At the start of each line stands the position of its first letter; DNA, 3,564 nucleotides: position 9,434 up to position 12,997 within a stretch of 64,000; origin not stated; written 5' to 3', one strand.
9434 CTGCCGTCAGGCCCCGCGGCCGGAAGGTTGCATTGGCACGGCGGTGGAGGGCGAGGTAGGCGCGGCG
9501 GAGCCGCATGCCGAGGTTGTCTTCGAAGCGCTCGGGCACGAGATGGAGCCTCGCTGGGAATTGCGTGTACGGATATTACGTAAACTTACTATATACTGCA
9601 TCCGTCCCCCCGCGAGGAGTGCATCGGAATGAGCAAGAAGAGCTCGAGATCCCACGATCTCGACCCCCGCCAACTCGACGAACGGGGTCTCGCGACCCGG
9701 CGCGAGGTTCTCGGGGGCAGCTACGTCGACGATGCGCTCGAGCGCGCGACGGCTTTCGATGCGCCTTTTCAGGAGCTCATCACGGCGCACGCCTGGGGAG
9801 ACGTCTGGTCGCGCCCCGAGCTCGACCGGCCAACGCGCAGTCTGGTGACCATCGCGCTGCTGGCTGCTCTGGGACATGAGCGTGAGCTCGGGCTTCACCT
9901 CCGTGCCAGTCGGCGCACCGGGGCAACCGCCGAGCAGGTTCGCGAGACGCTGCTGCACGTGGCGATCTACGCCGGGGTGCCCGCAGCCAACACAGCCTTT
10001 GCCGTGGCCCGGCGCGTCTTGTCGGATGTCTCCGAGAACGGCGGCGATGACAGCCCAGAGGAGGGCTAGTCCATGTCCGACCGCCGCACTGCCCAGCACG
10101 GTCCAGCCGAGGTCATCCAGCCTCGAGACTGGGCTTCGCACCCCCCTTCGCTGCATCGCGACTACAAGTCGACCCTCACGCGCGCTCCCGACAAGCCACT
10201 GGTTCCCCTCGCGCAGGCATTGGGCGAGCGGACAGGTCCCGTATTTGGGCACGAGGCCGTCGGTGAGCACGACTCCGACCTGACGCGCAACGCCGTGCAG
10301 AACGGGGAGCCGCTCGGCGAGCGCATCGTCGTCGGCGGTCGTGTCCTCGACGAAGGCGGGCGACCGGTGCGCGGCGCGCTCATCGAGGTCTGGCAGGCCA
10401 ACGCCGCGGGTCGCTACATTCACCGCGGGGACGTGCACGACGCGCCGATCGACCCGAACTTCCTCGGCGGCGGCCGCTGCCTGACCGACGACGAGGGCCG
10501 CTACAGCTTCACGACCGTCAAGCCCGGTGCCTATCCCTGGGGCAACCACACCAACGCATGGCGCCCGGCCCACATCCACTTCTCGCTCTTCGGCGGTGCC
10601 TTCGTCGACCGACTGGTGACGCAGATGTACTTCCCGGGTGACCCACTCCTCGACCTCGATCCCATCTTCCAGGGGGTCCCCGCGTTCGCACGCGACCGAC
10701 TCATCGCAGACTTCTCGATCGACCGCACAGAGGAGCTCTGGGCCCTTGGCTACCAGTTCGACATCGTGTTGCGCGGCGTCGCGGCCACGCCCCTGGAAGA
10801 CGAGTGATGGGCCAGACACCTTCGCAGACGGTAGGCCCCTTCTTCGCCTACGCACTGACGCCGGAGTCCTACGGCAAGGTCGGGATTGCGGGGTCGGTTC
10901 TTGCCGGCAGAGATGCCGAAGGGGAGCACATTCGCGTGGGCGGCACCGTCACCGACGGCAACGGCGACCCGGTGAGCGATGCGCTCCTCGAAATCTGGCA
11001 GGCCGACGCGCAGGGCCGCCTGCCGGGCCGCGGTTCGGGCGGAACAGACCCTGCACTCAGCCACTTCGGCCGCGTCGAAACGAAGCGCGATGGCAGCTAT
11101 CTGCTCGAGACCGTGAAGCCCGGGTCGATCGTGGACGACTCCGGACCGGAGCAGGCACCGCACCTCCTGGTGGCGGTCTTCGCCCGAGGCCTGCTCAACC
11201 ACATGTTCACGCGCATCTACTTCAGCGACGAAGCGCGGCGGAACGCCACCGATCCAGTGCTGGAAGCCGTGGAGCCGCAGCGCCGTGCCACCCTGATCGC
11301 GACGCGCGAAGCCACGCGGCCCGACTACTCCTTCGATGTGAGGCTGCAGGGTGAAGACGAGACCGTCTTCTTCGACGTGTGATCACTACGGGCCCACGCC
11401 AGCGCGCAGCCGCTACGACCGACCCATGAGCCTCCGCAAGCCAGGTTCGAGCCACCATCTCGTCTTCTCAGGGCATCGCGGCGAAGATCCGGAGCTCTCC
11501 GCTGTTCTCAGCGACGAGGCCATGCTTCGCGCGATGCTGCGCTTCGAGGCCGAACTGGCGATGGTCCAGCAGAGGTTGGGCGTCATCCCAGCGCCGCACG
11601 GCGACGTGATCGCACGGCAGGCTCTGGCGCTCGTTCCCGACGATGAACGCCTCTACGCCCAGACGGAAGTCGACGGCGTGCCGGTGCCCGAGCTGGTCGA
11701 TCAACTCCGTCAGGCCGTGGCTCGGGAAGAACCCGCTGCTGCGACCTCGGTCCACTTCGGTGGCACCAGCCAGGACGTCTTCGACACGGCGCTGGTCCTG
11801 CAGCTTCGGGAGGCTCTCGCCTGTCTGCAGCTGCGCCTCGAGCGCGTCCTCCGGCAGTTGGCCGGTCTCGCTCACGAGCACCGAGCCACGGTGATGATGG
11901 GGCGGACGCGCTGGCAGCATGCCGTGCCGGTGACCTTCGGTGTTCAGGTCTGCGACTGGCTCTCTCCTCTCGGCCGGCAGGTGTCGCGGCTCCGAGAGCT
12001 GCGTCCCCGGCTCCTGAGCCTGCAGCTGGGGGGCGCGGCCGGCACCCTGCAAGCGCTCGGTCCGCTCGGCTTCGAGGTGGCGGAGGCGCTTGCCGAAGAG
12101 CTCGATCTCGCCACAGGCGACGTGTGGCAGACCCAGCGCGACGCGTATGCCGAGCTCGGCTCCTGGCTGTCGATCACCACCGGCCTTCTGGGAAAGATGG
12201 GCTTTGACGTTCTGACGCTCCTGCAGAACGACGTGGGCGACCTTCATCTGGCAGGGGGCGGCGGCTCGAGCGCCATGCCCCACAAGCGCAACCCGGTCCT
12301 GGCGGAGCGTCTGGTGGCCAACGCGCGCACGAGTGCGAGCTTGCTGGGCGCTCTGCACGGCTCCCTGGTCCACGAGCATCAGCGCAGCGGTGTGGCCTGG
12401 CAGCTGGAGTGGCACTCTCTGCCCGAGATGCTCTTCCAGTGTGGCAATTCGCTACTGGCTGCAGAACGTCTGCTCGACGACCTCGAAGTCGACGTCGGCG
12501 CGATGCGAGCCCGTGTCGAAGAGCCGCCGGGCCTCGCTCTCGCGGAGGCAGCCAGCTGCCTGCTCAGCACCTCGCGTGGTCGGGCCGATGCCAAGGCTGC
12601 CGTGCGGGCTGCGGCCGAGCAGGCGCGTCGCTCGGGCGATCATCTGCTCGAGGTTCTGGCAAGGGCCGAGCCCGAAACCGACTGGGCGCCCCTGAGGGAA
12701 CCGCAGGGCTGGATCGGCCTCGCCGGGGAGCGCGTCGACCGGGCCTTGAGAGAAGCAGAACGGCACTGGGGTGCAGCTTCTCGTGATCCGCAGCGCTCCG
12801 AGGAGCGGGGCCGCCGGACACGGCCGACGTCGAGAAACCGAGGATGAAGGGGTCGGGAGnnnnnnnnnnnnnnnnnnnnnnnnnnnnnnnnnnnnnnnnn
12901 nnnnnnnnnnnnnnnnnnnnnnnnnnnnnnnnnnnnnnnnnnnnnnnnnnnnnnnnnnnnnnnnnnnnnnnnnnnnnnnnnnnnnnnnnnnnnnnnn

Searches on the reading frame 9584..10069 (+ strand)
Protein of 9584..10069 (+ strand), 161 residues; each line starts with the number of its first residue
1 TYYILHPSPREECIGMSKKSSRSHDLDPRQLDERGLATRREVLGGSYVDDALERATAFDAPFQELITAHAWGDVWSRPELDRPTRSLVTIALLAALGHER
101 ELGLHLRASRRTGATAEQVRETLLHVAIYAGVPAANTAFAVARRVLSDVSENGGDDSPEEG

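Call 24: search_protein_families(library=pfam, proteins=[window:9584-10069:+])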
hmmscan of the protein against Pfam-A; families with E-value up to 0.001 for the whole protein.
window:9584-10069:+ (161 aa): 1 family
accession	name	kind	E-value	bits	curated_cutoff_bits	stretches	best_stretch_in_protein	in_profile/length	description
PF02627.25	CMD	-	1.5e-23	83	23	1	61-143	2-83/84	Carboxymuconolactone decarboxylase family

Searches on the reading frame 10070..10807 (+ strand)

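Call 24: search_protein_families(library=pfam, proteins=[window:10070-10807:+])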
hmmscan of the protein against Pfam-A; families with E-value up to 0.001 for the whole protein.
window:10070-10807:+ (245 aa): 3 families
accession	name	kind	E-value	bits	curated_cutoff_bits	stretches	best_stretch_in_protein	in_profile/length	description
PF00775.27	Dioxygenase_C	-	1.3e-52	178.3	27.3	1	55-236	2-182/182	Dioxygenase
PF12391.13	PCDO_beta_N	-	1.2e-09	38.1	24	1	18-49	2-33/34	Protocatechuate 3,4-dioxygenase beta subunit N terminal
PF13620.12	CarboxypepD_reg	-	0.00011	22.9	32.3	0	88-155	2-50/82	Carboxypeptidase regulatory-like domain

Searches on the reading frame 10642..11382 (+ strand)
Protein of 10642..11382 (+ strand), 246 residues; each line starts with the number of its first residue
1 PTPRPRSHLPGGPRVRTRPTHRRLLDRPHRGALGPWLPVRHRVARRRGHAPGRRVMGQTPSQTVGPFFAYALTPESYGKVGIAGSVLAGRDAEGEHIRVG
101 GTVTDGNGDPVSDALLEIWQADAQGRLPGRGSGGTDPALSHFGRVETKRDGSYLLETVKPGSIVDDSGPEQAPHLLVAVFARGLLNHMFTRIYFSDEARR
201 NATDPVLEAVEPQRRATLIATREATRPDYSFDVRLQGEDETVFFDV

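Call 24: search_protein_families(library=pfam, proteins=[window:10642-11382:+])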
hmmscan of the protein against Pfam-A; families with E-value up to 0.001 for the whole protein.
window:10642-11382:+ (246 aa): 1 family
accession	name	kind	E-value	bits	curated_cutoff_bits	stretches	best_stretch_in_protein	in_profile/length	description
PF00775.27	Dioxygenase_C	-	7.3e-16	58.6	27.3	1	90-237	23-182/182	Dioxygenase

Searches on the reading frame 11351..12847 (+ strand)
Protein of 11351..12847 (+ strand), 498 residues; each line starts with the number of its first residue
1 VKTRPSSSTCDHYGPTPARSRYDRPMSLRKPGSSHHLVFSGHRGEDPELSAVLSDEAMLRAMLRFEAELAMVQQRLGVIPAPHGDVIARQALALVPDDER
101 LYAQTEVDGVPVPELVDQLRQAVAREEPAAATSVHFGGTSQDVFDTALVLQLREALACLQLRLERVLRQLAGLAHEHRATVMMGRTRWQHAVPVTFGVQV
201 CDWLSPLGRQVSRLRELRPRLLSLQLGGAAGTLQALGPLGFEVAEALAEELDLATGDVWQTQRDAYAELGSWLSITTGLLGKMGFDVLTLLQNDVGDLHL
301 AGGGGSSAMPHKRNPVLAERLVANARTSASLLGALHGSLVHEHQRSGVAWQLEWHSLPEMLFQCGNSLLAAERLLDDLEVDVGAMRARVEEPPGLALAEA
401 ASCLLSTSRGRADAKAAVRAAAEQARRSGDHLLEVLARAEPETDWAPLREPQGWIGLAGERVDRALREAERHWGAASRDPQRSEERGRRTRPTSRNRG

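Call 8: search_protein_families(library=pfam, proteins=[window:11351-12847:+])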
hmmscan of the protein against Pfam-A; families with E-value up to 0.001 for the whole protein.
window:11351-12847:+ (498 aa): 1 family
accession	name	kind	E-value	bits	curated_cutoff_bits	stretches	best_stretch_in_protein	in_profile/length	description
PF00206.25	Lyase_1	-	5.1e-40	138.2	27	1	124-322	96-304/312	Lyase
